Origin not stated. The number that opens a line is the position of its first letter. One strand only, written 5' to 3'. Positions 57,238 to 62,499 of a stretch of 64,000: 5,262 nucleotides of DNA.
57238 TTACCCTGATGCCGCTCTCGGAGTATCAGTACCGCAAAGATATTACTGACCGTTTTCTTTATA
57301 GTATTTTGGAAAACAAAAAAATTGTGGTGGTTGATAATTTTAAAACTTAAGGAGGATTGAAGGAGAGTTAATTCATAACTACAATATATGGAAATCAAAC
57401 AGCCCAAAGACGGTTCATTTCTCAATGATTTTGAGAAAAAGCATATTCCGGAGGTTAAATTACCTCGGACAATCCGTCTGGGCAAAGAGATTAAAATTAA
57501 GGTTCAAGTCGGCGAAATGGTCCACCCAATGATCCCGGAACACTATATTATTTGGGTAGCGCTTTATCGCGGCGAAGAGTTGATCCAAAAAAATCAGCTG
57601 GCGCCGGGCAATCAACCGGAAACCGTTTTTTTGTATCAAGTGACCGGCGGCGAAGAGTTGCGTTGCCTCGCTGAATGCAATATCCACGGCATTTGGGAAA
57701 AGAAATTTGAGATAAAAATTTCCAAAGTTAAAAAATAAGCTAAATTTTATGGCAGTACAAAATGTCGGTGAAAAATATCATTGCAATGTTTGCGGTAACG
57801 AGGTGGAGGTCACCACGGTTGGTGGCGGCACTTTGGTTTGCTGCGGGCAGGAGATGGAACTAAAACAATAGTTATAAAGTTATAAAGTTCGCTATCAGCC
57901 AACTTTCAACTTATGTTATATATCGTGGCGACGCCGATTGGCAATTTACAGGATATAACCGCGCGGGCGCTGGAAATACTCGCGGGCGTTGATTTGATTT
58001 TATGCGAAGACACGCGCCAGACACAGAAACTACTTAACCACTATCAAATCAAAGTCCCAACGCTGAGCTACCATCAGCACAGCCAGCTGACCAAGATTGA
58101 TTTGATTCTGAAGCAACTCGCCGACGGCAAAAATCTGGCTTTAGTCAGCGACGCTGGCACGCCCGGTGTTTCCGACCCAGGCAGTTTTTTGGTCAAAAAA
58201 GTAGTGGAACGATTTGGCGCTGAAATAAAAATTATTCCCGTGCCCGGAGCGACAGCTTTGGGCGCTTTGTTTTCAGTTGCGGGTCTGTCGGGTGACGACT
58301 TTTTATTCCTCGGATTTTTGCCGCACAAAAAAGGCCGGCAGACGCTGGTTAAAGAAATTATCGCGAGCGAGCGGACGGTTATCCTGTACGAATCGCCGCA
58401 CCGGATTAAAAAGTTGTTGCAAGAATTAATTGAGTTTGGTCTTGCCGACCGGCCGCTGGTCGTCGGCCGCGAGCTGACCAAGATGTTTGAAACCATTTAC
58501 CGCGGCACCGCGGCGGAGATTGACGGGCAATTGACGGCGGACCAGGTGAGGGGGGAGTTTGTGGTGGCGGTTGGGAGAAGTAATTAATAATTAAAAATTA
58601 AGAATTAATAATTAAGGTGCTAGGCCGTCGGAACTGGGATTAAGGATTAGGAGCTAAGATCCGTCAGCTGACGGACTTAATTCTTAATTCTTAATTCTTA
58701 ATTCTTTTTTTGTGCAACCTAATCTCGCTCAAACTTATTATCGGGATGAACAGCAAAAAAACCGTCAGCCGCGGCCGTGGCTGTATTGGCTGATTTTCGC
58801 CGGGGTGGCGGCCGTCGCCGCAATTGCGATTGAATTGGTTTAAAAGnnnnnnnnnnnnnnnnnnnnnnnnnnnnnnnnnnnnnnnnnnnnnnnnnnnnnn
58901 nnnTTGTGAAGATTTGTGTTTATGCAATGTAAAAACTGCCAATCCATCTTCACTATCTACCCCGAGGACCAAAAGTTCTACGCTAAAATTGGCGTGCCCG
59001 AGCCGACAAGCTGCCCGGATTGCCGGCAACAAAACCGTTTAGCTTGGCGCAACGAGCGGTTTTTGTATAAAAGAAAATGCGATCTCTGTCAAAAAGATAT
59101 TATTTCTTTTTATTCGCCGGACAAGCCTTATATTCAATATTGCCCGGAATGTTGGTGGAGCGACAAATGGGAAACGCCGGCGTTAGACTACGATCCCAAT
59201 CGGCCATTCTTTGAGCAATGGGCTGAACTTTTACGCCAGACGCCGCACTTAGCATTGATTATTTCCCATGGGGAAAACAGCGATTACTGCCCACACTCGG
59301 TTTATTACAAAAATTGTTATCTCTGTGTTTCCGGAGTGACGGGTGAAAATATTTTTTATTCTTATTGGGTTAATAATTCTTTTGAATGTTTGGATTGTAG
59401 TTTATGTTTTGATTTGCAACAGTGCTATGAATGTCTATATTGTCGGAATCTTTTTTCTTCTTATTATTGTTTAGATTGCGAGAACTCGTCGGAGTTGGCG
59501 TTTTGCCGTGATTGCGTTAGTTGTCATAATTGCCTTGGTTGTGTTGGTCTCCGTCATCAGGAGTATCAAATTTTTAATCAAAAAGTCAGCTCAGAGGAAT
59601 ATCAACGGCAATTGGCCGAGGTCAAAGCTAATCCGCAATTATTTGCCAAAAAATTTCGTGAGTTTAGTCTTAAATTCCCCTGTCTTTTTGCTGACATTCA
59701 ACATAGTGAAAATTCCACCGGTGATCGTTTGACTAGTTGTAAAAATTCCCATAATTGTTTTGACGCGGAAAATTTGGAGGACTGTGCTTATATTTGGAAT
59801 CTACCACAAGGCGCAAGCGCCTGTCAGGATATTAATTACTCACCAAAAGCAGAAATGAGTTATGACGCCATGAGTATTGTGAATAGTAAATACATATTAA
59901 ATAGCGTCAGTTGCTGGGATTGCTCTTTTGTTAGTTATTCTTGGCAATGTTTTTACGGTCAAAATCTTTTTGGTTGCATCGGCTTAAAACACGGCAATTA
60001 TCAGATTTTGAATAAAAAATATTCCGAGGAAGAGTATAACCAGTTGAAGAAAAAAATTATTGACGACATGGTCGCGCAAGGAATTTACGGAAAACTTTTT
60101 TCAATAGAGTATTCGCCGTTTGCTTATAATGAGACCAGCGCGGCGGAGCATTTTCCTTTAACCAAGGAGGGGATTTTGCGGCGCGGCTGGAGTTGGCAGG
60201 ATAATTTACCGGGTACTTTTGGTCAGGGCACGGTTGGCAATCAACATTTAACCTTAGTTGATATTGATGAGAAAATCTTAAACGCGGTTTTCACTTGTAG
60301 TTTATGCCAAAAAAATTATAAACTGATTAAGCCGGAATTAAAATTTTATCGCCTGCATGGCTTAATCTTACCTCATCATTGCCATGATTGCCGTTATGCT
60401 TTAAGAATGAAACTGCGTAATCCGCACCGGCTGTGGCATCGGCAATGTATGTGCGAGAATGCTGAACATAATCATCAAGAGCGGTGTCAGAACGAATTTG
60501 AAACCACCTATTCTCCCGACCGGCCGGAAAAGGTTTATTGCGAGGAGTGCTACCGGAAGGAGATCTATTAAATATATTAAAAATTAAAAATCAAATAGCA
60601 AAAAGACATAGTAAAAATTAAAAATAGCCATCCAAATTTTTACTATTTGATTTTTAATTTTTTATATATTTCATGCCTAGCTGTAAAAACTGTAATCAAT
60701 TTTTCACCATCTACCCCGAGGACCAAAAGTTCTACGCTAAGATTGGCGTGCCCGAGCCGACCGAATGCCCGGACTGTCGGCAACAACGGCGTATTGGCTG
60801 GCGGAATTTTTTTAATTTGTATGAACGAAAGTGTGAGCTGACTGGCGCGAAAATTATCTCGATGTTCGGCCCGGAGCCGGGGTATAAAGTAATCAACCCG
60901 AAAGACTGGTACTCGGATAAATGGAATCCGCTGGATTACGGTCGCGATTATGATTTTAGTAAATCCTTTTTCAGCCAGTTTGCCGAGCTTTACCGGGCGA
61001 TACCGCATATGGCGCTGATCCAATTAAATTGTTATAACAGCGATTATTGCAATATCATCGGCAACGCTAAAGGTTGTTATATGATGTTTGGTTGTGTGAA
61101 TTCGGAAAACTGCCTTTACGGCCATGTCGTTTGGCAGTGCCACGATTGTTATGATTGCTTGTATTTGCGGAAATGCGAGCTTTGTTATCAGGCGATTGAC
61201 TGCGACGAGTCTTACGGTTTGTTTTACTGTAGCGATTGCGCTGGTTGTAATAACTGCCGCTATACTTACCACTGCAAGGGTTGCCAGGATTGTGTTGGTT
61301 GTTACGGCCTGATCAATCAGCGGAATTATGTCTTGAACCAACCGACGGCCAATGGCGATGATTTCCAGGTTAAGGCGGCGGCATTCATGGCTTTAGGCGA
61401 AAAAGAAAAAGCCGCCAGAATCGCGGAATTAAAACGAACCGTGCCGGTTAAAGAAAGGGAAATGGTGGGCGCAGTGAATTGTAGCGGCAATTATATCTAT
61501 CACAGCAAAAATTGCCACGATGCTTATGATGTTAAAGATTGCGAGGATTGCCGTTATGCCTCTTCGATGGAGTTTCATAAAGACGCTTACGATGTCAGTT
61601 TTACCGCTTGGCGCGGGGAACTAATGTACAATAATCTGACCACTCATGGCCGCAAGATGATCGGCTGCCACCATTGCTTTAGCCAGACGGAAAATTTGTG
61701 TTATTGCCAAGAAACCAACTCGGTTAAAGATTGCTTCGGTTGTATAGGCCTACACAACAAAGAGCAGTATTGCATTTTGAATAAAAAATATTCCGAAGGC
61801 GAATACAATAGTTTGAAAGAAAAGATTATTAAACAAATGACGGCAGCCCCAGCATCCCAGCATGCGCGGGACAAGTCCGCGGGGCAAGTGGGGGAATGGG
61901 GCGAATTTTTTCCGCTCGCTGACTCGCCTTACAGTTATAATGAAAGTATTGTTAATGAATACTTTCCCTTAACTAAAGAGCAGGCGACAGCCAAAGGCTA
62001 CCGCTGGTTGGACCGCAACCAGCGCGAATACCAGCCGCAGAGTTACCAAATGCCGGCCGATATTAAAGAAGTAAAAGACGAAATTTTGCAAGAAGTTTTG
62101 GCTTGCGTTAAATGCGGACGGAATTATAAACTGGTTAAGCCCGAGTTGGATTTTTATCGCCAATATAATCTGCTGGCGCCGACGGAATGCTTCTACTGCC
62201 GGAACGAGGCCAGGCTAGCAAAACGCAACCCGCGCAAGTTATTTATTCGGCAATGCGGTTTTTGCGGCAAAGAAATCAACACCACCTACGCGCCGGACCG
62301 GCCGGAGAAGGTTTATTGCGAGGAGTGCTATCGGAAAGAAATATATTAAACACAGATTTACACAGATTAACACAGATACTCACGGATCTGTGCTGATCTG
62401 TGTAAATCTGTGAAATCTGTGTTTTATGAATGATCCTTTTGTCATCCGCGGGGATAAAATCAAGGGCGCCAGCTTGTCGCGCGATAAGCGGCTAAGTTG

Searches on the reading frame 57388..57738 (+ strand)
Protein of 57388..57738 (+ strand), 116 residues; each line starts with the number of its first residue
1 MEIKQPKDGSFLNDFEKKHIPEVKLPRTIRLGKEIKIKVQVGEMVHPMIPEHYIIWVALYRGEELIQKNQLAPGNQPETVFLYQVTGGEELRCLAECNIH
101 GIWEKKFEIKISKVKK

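Call 32: search_protein_families(library=pfam, proteins=[window:57388-57738:+], max_evalue=0.001)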
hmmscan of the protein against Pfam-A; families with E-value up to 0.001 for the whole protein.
window:57388-57738:+ (116 aa): 1 family
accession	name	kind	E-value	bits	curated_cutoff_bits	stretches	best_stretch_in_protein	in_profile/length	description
PF01880.24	Desulfoferrodox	-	4.7e-23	82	22.2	1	14-105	4-97/98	Desulfoferrodoxin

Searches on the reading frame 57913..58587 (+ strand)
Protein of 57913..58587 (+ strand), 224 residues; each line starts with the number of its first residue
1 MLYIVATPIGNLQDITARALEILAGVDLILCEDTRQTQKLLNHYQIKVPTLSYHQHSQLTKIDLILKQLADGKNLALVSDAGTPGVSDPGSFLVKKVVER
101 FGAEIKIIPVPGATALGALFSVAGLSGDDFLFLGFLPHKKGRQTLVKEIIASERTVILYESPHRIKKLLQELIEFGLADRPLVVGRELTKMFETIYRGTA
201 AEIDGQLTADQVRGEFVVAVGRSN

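Call 32: search_protein_families(library=pfam, proteins=[window:57913-58587:+], max_evalue=0.001)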
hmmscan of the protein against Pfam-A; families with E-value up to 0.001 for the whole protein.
window:57913-58587:+ (224 aa): 1 family
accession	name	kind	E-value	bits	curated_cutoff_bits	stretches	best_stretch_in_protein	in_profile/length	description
PF00590.25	TP_methylase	-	4.2e-33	115.5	27.8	1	1-203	1-211/212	Tetrapyrrole (Corrin/Porphyrin) Methylases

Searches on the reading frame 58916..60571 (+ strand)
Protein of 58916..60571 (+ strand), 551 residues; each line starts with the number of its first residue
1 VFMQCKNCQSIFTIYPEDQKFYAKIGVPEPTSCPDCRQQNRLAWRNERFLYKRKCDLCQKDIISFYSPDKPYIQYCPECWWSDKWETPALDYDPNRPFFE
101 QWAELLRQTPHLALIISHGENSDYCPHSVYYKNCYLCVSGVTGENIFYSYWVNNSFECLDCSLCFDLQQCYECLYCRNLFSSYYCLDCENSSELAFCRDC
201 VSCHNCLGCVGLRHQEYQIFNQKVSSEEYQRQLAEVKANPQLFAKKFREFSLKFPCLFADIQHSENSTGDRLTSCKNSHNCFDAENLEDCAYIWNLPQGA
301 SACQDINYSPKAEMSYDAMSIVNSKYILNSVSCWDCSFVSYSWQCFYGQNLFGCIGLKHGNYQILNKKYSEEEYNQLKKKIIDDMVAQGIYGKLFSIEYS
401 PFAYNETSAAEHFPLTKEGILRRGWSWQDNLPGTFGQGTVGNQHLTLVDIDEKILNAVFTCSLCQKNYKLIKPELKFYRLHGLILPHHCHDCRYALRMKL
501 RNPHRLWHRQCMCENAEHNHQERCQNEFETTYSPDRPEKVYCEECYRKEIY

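Call 8: search_protein_families(library=pfam, proteins=[window:58916-60571:+], max_evalue=1)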
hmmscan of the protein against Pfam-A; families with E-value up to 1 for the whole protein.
window:58916-60571:+ (551 aa): 3 families
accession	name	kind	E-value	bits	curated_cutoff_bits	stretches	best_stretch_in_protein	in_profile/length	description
PF13451.12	zf_Tbcl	-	1.7e-06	28.3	24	1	3-41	5-44/48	Probable treble clef domain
PF16953.11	PRORP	-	0.021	14.9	39.1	1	199-256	6-62/242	Protein-only RNase P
PF09851.14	SHOCT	-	0.14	12.4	27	0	370-381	16-27/28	Short C-terminal domain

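Call 9: search_protein_families(library=ncbifam, proteins=[window:58916-60571:+], max_evalue=1)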
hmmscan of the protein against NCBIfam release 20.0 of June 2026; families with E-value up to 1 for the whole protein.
window:58916-60571:+ (551 aa): 0 families

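Call 52: search_protein_families(library=padloc, proteins=[window:58922-60571:+], max_evalue=0.1)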
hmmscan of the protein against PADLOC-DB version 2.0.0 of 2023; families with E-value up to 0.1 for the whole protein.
window:58922-60571:+ (549 aa): 0 families

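Call 53: search_protein_families(library=phrogs, proteins=[window:58922-60571:+], max_evalue=0.1)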
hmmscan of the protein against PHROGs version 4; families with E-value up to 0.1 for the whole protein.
window:58922-60571:+ (549 aa): 1 family
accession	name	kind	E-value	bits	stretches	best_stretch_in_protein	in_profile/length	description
phrog_15341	-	unknown function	7.5e-05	23.2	2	131-208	41-128/276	-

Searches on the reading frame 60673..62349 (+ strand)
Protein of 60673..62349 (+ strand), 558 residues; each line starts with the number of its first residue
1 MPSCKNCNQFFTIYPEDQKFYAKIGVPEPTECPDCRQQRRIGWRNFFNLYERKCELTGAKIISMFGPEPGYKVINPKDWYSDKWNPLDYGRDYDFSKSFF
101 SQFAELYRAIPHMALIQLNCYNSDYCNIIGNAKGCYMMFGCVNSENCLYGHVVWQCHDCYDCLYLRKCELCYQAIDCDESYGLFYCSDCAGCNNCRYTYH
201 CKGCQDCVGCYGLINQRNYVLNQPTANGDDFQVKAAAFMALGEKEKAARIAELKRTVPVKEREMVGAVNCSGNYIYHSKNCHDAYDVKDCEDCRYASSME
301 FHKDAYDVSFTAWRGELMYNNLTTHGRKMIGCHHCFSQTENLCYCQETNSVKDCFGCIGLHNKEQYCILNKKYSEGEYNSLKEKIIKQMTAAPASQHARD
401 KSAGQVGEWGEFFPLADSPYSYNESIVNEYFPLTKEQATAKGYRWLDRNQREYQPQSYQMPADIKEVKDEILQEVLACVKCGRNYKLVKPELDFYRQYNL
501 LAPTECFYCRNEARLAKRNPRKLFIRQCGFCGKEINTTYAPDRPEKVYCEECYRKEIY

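Call 8: search_protein_families(library=pfam, proteins=[window:60673-62349:+], max_evalue=1)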
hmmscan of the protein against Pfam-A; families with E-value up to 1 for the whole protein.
window:60673-62349:+ (558 aa): 2 families
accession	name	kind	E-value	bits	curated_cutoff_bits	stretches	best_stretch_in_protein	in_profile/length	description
PF13451.12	zf_Tbcl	-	1.7e-06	28.3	24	1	4-40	7-44/48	Probable treble clef domain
PF23477.1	zf_Tbcl_2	-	0.00018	21.6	27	1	521-556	1-36/37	Probable treble clef zinc finger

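Call 9: search_protein_families(library=ncbifam, proteins=[window:60673-62349:+], max_evalue=1)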
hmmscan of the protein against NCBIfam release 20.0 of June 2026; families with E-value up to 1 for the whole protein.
window:60673-62349:+ (558 aa): 2 families
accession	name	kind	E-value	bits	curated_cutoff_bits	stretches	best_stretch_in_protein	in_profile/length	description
TIGR04272.1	cxxc_cxxc_Mbark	domain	0.0039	16.9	36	1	521-555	1-35/37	CxxC-x17-CxxC domain-containing protein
NF002714.0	PRK02551.1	equivalog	0.068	12.9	190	1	345-375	88-121/157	class Ib ribonucleoside-diphosphate reductase assembly flavoprotein NrdI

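Call 52: search_protein_families(library=padloc, proteins=[window:60673-62349:+], max_evalue=0.1)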
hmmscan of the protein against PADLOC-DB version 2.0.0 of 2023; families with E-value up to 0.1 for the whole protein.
window:60673-62349:+ (558 aa): 1 family
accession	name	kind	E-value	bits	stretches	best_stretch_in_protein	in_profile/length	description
PDLC04918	PDC-S13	-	0.015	13.4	0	340-394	70-124/214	-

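Call 53: search_protein_families(library=phrogs, proteins=[window:60673-62349:+], max_evalue=0.1)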
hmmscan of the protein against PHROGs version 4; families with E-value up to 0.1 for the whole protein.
window:60673-62349:+ (558 aa): 1 family
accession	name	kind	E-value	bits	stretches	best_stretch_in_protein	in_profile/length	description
phrog_15341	-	unknown function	1.2e-07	32.4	1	118-218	40-135/276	-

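Call 116: predict_structure(alignment_id=A4)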
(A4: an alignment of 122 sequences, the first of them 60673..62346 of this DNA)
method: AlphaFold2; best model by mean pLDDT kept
length: 558 residues; sequences in the alignment: 122
mean_pLDDT: 88.0   pTM: 0.89
mean pLDDT of the five models: 88.0, 86.7, 86.4, 84.4, 84.4
residues with pLDDT >= 90: 334; 70-90: 184; 50-70: 36; < 50: 4
segments of 3 or more residues with pLDDT < 50: 402-404
pLDDT, mean of each block of 10 residues (from residue 1): 92 94 95 95 93 97 92 96 97 96 97 93 89 83 77 80 80 79 71 72 72 72 90 93 88 90 87 84 75 75 75 71 82 93 96 98 97 98 97 61 68 96 94 97 87 86 96 96 93 92 93 91 94 96 94 91
secondary structure, 60 per line:
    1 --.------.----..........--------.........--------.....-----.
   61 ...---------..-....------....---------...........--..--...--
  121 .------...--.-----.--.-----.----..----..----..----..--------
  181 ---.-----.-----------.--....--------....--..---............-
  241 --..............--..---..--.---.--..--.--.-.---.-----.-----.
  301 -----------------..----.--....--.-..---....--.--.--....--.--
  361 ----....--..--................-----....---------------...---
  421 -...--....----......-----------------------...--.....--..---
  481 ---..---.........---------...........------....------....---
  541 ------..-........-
elements in order: H15-24 H33-41 E50-54 E60-63 H76-79 H86-89 H99-109 E116-118 E128-130 E205-208 E217-220 H228-239 H243-256 E327-330 E340-343 E352-355 E365-368 H375-390 H396-399 H427-430 H435-440 H469-473 H489-497 H507-517 E524-527 E534-537 H550-557
